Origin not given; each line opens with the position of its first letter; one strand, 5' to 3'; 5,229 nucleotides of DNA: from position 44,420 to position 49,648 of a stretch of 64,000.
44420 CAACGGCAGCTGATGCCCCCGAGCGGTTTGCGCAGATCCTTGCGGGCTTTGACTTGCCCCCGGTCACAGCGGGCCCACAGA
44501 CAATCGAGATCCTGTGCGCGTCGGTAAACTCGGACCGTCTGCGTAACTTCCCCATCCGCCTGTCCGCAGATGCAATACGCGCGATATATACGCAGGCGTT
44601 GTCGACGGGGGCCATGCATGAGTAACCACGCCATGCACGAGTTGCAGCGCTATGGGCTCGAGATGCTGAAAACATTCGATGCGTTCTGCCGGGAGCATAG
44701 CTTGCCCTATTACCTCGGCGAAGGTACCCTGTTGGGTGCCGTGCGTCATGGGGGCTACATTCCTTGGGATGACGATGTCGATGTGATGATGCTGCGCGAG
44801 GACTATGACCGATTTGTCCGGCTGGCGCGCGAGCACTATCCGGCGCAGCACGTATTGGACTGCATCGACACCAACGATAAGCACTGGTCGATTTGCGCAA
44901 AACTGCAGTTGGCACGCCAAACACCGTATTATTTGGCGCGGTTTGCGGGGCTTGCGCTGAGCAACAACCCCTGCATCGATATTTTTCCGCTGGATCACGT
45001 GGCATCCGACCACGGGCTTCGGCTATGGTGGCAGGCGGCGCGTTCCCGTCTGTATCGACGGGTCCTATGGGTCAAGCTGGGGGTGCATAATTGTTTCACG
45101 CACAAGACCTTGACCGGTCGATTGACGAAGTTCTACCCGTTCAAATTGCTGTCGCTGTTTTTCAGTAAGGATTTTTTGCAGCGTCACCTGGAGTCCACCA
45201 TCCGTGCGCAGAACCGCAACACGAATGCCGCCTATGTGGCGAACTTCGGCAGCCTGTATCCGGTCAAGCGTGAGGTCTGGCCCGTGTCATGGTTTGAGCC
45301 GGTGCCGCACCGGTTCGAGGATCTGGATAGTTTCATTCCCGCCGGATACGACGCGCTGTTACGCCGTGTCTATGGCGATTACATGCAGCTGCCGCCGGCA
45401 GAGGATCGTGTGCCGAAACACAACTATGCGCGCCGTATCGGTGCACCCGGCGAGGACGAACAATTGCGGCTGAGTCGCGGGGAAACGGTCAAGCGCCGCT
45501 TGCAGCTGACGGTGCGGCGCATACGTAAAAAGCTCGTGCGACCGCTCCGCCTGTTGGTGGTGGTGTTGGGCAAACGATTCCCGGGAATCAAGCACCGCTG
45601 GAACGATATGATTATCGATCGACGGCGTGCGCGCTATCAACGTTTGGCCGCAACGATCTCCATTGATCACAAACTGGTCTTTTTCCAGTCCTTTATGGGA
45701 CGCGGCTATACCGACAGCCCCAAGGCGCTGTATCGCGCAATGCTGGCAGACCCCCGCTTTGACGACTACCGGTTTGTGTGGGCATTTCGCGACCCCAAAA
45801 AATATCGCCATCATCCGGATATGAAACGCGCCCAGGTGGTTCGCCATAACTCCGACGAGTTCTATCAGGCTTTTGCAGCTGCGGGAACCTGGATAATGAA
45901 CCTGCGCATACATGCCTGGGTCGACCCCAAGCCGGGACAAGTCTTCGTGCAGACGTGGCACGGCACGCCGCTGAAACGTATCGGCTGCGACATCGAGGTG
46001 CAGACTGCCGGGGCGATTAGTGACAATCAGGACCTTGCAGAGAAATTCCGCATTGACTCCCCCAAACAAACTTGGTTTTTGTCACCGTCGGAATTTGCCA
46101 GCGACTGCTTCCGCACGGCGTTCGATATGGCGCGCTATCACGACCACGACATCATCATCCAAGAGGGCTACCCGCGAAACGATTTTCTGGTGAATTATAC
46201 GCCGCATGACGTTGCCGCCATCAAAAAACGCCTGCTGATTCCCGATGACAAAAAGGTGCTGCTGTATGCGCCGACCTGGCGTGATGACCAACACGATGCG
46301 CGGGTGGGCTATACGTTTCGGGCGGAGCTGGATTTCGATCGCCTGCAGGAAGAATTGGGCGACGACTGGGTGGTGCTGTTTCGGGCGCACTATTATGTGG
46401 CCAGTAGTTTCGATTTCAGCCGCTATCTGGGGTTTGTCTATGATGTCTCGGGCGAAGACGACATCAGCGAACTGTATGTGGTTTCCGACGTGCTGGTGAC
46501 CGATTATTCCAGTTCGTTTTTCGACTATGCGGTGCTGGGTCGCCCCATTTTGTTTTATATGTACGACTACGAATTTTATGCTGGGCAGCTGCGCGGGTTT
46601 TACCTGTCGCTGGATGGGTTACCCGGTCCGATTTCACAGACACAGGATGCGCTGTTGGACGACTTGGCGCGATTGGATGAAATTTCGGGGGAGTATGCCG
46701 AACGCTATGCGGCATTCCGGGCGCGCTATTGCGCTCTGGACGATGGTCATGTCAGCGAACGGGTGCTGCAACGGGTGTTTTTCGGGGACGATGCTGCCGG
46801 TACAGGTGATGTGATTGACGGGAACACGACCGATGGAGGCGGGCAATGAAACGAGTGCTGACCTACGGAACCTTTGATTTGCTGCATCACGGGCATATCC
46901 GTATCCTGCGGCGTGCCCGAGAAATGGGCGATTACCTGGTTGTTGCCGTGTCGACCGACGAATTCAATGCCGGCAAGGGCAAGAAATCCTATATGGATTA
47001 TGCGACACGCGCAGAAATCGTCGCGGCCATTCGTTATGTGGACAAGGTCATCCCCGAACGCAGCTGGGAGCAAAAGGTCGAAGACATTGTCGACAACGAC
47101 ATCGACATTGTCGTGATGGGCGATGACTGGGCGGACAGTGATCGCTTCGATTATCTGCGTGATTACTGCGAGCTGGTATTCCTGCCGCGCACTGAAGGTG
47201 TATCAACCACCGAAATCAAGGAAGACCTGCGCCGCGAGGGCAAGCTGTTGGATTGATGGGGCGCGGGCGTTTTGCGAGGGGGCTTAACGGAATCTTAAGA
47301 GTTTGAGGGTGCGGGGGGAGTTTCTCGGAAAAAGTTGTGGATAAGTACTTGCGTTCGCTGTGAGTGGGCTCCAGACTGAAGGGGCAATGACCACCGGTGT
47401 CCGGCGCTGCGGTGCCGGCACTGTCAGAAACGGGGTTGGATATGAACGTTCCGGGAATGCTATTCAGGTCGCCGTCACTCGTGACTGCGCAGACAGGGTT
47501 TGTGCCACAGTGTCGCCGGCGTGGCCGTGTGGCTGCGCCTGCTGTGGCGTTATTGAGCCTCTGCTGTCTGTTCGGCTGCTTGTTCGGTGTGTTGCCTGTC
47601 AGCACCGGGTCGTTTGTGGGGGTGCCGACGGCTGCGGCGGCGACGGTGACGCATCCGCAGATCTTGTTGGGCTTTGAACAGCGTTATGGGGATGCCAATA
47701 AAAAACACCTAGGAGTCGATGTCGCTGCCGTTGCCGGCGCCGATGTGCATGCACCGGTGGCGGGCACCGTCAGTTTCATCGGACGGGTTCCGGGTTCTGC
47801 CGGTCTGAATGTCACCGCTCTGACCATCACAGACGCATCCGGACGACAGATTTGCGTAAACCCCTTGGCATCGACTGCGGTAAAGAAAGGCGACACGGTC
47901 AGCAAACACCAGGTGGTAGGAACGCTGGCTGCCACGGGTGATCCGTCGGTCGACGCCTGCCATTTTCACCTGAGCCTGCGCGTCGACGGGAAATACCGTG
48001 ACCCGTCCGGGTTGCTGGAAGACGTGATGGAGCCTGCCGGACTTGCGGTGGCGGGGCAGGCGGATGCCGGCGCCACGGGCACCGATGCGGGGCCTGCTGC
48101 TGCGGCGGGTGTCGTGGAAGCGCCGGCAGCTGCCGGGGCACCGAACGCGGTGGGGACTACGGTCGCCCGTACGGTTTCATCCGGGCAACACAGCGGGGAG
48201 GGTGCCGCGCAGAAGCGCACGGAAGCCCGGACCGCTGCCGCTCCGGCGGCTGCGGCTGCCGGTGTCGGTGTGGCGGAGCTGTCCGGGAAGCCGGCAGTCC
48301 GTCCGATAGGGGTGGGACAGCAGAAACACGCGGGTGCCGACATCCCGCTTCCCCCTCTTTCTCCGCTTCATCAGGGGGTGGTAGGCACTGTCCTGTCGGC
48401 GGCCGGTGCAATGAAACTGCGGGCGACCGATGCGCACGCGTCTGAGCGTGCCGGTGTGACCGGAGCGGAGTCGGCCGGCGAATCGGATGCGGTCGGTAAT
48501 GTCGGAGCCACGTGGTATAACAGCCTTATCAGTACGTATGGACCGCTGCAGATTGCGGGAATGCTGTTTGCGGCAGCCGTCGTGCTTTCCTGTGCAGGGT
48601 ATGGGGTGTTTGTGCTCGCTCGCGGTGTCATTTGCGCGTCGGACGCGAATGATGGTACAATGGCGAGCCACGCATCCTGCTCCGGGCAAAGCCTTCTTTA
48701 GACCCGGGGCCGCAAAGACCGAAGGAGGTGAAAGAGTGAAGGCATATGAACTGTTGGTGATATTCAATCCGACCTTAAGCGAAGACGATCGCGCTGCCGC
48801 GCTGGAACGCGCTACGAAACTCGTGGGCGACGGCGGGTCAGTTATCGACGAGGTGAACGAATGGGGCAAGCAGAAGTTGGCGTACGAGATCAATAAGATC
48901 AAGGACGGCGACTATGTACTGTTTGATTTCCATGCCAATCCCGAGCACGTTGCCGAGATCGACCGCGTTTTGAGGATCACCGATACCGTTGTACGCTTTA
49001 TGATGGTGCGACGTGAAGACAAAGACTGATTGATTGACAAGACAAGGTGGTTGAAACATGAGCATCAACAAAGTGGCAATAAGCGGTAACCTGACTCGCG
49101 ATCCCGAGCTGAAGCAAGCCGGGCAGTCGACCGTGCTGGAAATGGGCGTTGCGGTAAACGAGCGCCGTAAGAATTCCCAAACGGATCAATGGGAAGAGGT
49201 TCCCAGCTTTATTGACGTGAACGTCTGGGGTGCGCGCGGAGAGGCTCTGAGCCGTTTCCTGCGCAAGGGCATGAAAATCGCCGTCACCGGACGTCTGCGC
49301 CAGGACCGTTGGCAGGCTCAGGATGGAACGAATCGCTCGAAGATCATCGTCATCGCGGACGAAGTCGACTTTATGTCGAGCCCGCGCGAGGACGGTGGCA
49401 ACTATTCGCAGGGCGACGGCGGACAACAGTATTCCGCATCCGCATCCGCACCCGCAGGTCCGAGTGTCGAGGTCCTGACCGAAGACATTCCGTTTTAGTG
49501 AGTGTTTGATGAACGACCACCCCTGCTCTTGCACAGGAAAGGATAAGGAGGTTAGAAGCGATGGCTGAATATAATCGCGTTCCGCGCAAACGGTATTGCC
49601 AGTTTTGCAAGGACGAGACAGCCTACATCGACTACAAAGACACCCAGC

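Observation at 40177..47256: Phosphonate (C-P bond) tailoring operon wired directly into a teichoic-acid-type locus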

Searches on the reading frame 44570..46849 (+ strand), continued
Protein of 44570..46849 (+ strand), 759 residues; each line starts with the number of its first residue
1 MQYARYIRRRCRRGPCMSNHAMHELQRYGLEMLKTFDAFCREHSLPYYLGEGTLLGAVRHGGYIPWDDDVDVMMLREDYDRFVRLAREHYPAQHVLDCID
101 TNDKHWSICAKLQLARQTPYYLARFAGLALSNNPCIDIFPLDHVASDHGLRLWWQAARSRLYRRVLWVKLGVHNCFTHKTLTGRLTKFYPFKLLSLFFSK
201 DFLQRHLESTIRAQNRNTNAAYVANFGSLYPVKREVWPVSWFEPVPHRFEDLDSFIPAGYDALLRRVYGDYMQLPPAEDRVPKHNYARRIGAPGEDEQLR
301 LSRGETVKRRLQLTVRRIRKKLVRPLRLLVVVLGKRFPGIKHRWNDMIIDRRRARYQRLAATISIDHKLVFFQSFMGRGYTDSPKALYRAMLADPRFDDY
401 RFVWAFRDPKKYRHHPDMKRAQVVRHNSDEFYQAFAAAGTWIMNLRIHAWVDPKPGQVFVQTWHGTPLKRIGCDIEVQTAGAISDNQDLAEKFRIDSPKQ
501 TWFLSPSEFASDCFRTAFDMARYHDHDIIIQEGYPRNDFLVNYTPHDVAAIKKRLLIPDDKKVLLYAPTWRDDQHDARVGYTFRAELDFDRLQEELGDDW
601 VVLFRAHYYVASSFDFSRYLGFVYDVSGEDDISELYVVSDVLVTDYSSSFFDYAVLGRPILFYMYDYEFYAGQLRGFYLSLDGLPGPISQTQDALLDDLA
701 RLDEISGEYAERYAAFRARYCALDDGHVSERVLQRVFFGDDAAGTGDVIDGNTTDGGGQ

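Call 43: find_encoding_contigs(protein=P0070, flank=10000, max_places=2)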
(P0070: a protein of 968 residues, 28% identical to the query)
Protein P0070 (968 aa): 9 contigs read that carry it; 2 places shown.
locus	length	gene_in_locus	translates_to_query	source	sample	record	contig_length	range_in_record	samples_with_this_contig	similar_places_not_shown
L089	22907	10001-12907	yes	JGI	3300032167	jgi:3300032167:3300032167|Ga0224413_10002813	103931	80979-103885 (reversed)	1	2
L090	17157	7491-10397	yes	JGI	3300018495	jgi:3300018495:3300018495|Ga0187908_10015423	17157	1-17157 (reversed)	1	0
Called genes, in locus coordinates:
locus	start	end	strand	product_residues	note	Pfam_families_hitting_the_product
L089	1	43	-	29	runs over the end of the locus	?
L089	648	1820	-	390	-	PF00155:Aminotran_1_2, PF01041:DegT_DnrJ_EryC1, PF00266:Aminotran_5 (weak), PF01053:Cys_Met_Meta_PP (weak)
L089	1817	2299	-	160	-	PF01022:HTH_5 (weak), PF01047:MarR, PF13404:HTH_AsnC-type (weak), PF13412:HTH_24, PF13545:HTH_Crp_2, PF01037:AsnC_trans_reg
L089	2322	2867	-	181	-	PF04260:DUF436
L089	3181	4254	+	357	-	PF02912:Phe_tRNA-synt_N, PF01409:tRNA-synt_2d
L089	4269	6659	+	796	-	PF01588:tRNA_bind, PF03483:B3_4, PF03484:B5, PF17759:tRNA_synthFbeta, PF03147:FDX-ACB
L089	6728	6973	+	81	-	PF06135:IreB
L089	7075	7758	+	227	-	PF13263:PHP_C (faint)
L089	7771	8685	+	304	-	PF00248:Aldo_ket_red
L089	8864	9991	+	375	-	PF00106:adh_short, PF08659:KR (faint), PF13561:adh_short_C2, PF01467:CTP_transf_like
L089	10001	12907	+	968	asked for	PF04991:LicD, PF04464:Glyphos_transf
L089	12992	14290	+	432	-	PF07690:MFS_1, PF11700:ATG22 (weak)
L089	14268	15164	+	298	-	PF00294:PfkB, PF08543:Phos_pyr_kin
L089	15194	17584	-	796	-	PF17132:Glyco_hydro_106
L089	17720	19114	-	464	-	PF05448:AXE1, PF07866:DUF1653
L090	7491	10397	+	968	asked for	PF04991:LicD, PF04464:Glyphos_transf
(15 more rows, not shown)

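Call 47: search_protein_families(library=ncbifam, proteins=[window:44618-46849:+], max_evalue=0.00001)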
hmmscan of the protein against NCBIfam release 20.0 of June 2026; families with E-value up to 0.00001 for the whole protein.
window:44618-46849:+ (743 aa): 4 families
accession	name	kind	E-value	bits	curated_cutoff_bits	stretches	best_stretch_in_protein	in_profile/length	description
NF041712.1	techglyph_taseTarF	equivalog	5.9e-93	312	550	1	347-721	22-387/388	teichoic acid glycerol-phosphate transferase TarF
NF041713.1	Tar_polymTarL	equivalog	2.6e-28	99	1000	1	511-721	352-560/562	teichoic acid ribitol-phosphate polymerase TarL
NF045866.1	GGPL_Ptran_Mf1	equivalog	1.6e-17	64.4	225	1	13-259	5-225/240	diacylglycerol cholinephosphotransferase Mf1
NF041711.1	TagprimaseTarB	equivalog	1e-15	57.9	500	1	438-661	110-305/362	teichoic acid glycerol-phosphate primase TarB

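Call 48: find_encoding_contigs(protein=P0046, flank=10000, max_places=1)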
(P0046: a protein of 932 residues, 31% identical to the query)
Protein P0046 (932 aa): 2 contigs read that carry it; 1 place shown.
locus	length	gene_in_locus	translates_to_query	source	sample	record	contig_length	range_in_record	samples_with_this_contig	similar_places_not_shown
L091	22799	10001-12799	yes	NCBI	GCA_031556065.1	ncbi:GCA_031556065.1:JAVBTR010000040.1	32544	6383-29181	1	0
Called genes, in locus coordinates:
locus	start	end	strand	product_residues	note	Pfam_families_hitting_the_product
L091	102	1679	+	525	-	PF19484:DUF6020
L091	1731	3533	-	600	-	PF13439:Glyco_transf_4, PF00534:Glycos_transf_1, PF13692:Glyco_trans_1_4 (weak)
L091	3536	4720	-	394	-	PF01501:Glyco_transf_8 (weak)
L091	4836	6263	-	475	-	PF04932:Wzy_C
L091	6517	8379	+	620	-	-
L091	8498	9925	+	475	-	PF13727:CoA_binding_3, PF02397:Bac_transf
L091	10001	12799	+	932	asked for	PF04991:LicD, PF04464:Glyphos_transf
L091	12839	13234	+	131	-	PF01467:CTP_transf_like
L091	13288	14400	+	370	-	PF02776:TPP_enzyme_N, PF02775:TPP_enzyme_C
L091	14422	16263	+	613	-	PF00483:NTP_transferase (weak), PF12804:NTP_transf_3, PF00465:Fe-ADH, PF13685:Fe-ADH_2, PF25137:ADH_Fe_C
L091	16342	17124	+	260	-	PF01061:ABC2_membrane (weak)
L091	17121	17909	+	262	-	PF13476:AAA_23 (weak), PF00005:ABC_tran, PF13304:AAA_21 (faint)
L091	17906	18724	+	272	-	PF04991:LicD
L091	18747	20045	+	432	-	PF01467:CTP_transf_like, PF13714:PEP_mutase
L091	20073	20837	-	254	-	PF14393:DUF4422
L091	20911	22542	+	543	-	PF27792:CHIM_prot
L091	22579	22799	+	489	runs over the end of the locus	PF01061:ABC2_membrane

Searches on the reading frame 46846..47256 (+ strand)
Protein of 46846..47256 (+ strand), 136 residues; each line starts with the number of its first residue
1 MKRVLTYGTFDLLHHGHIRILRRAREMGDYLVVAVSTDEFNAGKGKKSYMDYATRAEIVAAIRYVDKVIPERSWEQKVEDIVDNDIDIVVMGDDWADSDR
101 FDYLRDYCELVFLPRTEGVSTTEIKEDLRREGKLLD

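Call 3: search_protein_families(library=pfam, proteins=[window:46846-47256:+])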
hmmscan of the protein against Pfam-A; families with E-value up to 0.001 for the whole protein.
window:46846-47256:+ (136 aa): 1 family
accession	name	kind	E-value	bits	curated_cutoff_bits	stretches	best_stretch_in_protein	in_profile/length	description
PF01467.32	CTP_transf_like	-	1.9e-25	90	21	1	5-126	1-132/133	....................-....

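Call 47: search_protein_families(library=ncbifam, proteins=[window:46846-47256:+], max_evalue=0.00001)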
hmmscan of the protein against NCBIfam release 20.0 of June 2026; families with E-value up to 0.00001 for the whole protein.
window:46846-47256:+ (136 aa): 8 families
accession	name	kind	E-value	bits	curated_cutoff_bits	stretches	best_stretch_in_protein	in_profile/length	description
TIGR01518.1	g3p_cytidyltrns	equivalog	6.4e-54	181.3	165.4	1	4-128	1-125/125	glycerol-3-phosphate cytidylyltransferase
TIGR00125.1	cyt_tran_rel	domain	3.3e-19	68.8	27.7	1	3-67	1-64/65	adenylyltransferase/cytidyltransferase family protein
TIGR02199.1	rfaE_dom_II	equivalog_domain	3e-17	62.8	181.5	1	3-126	13-140/144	D-glycero-beta-D-manno-heptose 1-phosphate adenylyltransferase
NF008454.0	PRK11316.1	equivalog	1.1e-14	54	521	1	4-130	343-473/475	bifunctional D-glycero-beta-D-manno-heptose-7-phosphate kinase/D-glycero-beta-D-manno-heptose 1-phosphate adenylyltransferase HldE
NF001985.0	PRK00777.1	subfamily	7.9e-12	45.5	104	1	2-62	5-65/157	pantetheine-phosphate adenylyltransferase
NF002250.0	PRK01170.1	subfamily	3.5e-08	33.3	489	1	3-60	2-58/322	bifunctional pantetheine-phosphate adenylyltransferase/NTP phosphatase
NF041124.1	CoaD_Thcocales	equivalog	1.2e-06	28.5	290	1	2-46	5-49/156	phosphopantetheine adenylyltransferase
TIGR01510.1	coaD_prev_kdtB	equivalog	1.3e-06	28.5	103.3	1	5-61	3-54/155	pantetheine-phosphate adenylyltransferase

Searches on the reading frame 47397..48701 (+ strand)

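Call 3: search_protein_families(library=pfam, proteins=[window:47397-48701:+])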
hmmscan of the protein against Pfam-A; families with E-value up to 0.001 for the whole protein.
window:47397-48701:+ (434 aa): 1 family
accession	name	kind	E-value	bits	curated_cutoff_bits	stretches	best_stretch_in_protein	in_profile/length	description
PF01551.29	Peptidase_M23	-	1.1e-12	48.4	28.7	1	103-203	2-96/96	Peptidase family M23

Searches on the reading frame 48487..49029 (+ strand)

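Call 45: search_protein_families(library=pfam, proteins=[window:48487-49029:+])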
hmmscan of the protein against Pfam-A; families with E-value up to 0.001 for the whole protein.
window:48487-49029:+ (180 aa): 1 family
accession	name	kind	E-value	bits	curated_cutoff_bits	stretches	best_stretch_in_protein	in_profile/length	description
PF01250.22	Ribosomal_S6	-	4e-29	101.1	27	1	87-175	2-90/90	Ribosomal protein S6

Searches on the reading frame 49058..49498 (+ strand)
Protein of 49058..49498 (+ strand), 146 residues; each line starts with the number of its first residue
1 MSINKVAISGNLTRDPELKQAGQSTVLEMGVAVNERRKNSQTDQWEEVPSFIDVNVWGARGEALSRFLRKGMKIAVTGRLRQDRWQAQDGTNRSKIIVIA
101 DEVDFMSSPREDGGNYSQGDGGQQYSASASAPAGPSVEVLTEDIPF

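Call 45: search_protein_families(library=pfam, proteins=[window:49058-49498:+])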
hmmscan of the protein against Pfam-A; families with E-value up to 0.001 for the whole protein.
window:49058-49498:+ (146 aa): 1 family
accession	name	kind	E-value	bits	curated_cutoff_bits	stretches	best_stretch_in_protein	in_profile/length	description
PF00436.31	SSB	-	2.4e-25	89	26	1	3-106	1-104/104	Single-strand binding protein family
